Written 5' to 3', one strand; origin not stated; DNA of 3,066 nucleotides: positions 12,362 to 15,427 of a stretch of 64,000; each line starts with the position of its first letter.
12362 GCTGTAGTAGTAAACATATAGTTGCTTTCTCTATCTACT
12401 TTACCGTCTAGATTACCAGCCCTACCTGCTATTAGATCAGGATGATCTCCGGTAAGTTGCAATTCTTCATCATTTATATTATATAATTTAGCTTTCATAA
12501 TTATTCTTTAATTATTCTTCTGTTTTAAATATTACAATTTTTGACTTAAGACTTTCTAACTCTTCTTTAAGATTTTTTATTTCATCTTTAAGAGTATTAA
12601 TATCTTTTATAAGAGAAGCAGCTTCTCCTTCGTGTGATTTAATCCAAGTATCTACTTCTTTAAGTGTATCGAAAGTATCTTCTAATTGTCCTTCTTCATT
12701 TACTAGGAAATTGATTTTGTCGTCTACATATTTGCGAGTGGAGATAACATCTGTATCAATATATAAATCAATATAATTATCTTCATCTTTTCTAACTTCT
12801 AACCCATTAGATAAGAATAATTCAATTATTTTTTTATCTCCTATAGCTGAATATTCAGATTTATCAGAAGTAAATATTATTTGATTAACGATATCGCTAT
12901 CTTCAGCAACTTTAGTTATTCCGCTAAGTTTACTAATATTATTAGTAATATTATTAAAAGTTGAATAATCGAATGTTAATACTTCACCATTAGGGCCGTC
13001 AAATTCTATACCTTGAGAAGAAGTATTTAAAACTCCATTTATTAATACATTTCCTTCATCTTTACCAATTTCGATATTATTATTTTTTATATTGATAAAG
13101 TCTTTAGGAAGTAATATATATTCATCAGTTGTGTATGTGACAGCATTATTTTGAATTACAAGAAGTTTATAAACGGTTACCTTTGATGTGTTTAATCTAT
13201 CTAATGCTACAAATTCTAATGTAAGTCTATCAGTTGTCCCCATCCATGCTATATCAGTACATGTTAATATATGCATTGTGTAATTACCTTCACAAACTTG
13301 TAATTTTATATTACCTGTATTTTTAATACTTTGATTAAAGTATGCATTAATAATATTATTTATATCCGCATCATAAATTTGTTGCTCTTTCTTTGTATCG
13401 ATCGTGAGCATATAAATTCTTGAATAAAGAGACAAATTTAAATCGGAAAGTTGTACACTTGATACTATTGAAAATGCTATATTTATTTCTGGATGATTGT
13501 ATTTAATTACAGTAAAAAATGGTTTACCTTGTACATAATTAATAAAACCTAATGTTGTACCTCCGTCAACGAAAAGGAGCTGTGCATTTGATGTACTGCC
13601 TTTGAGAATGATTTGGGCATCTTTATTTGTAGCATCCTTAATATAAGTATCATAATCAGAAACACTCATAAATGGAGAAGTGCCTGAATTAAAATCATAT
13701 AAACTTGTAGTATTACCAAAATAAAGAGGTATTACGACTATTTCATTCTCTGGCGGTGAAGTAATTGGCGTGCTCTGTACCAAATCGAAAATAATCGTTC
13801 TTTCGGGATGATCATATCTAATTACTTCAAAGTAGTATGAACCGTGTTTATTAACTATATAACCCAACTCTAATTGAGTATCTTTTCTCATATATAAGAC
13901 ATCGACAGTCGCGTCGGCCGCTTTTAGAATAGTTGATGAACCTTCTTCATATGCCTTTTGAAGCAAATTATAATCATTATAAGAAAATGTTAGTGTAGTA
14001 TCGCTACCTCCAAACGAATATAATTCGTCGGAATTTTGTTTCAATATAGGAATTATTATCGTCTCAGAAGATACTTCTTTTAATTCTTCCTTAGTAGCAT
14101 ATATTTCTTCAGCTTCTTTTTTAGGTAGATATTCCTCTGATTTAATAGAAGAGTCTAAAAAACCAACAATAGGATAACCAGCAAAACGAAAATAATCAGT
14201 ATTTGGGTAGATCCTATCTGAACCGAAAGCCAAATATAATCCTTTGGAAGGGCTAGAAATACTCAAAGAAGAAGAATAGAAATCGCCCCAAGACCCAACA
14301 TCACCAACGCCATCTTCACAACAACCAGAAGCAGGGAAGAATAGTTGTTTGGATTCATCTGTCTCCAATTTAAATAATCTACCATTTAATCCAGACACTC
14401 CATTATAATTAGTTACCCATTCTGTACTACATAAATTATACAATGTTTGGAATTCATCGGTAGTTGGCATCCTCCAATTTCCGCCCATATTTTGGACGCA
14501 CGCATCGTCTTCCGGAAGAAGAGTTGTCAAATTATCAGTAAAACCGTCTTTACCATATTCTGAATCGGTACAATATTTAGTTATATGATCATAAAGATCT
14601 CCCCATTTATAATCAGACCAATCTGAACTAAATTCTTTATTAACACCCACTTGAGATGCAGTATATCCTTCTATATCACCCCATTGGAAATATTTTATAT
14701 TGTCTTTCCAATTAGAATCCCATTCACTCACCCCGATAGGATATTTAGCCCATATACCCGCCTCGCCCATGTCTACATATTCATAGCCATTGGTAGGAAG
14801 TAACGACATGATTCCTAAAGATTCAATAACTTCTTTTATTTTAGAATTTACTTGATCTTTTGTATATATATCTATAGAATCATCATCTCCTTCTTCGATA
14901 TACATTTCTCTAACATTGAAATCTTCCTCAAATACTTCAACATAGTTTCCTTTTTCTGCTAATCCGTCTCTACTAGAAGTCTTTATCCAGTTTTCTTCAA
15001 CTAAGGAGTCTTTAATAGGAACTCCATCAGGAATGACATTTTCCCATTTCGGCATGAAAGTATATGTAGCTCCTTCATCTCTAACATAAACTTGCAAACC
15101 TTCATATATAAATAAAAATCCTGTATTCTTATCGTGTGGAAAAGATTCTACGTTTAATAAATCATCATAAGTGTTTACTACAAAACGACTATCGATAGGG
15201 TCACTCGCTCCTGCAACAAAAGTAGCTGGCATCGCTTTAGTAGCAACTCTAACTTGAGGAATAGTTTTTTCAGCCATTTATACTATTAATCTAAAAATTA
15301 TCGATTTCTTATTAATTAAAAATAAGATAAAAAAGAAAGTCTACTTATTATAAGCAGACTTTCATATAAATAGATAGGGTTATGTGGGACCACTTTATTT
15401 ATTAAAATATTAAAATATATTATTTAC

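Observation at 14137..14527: Fibrobacter/Bacteroidota-type FISUMP-like domains inside phage fibres (host-derived adhesion module; host inference)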

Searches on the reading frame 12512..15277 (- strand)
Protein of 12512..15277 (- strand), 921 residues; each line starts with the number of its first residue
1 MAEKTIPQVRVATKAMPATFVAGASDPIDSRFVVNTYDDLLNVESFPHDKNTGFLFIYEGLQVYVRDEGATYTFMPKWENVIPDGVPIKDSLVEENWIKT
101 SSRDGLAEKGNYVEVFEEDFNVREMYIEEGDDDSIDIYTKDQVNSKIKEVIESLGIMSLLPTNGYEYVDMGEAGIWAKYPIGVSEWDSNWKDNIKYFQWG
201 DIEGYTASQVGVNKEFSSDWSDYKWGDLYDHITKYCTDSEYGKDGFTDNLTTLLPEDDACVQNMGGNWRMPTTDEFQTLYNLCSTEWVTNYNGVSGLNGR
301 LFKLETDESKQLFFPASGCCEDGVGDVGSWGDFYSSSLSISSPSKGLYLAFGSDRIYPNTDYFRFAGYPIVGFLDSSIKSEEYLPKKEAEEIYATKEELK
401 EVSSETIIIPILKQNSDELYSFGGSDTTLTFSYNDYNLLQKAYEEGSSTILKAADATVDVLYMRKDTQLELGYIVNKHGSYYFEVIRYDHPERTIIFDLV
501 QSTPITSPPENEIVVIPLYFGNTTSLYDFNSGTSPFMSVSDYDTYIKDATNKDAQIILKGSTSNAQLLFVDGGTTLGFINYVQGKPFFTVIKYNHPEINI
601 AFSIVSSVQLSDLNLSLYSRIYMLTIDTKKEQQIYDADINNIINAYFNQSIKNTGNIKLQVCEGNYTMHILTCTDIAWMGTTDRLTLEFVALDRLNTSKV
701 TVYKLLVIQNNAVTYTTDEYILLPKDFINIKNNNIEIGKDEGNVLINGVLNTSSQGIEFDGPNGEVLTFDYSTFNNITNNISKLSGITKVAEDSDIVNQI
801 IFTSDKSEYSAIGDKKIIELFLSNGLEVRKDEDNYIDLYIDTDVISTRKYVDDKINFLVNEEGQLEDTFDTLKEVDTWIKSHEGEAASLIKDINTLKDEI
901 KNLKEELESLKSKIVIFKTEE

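Call 6: search_protein_families(library=pfam, proteins=[window:12512-15277:-], max_evalue=1)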
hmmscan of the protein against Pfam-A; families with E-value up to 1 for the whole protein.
window:12512-15277:- (921 aa): 7 families
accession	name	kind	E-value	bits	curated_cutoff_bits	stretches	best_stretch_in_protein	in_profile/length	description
PF07603.17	Lcl_C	-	0.027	15.2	34.9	1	264-360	39-106/117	Lcl C-terminal domain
PF10779.14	XhlA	-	0.067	13.8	34.7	1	871-913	5-47/67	Haemolysin XhlA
PF23735.1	KIF9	-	0.07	13.7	31.9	1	871-912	19-60/140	Kinesin-like protein KIF9 domain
PF04977.20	DivIC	-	0.16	12.3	28.9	1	882-912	22-53/80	Septum formation initiator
PF02403.27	Seryl_tRNA_N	-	0.22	12.2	28.2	1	880-914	64-97/108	Seryl-tRNA synthetase N-terminal domain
PF01519.22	DUF16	-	0.31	12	40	1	866-914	30-78/104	Protein of unknown function DUF16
PF00170.26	bZIP_1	-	0.43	11.1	27.6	1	883-913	32-62/64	bZIP transcription factor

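Call 7: search_protein_families(library=ncbifam, proteins=[window:12512-15277:-], max_evalue=1)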
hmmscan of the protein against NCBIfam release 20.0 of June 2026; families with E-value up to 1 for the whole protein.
window:12512-15277:- (921 aa): 3 families
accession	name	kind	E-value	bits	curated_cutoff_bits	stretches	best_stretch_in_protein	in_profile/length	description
NF045487.1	ASRP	equivalog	0.00061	18.5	300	1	850-914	328-392/593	archaea-specific SMC-related protein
NF053609.1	Sul12a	equivalog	0.0081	16.3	150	1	870-906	65-101/103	Sul12a family chromatin-organizing protein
NF047408.1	SA0632_fam_LP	equivalog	0.35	10.5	70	1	885-913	23-51/68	SA0632 family lipoprotein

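Call 59: find_encoding_contigs(protein=window:12512-15277:-, flank=10000, max_places=5)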
Protein window:12512-15277:- (921 aa): 1 contig read that carries it; 1 place shown.
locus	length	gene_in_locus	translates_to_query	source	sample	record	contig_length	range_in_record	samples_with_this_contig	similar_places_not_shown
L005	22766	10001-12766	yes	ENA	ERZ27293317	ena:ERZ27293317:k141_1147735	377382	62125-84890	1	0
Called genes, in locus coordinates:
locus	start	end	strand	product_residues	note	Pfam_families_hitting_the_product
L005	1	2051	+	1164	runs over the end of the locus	-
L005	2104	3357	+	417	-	-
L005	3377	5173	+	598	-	-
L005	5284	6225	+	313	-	-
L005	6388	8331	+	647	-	-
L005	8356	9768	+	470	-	-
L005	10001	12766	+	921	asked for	-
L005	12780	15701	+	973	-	PF13306:LRR_5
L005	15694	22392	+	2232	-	-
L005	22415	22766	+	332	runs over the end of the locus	-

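Call 71: search_protein_families(library=phrogs, proteins=[window:12512-15277:-], max_evalue=0.001)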
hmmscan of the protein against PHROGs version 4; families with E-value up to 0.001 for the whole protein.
window:12512-15277:- (921 aa): 0 families
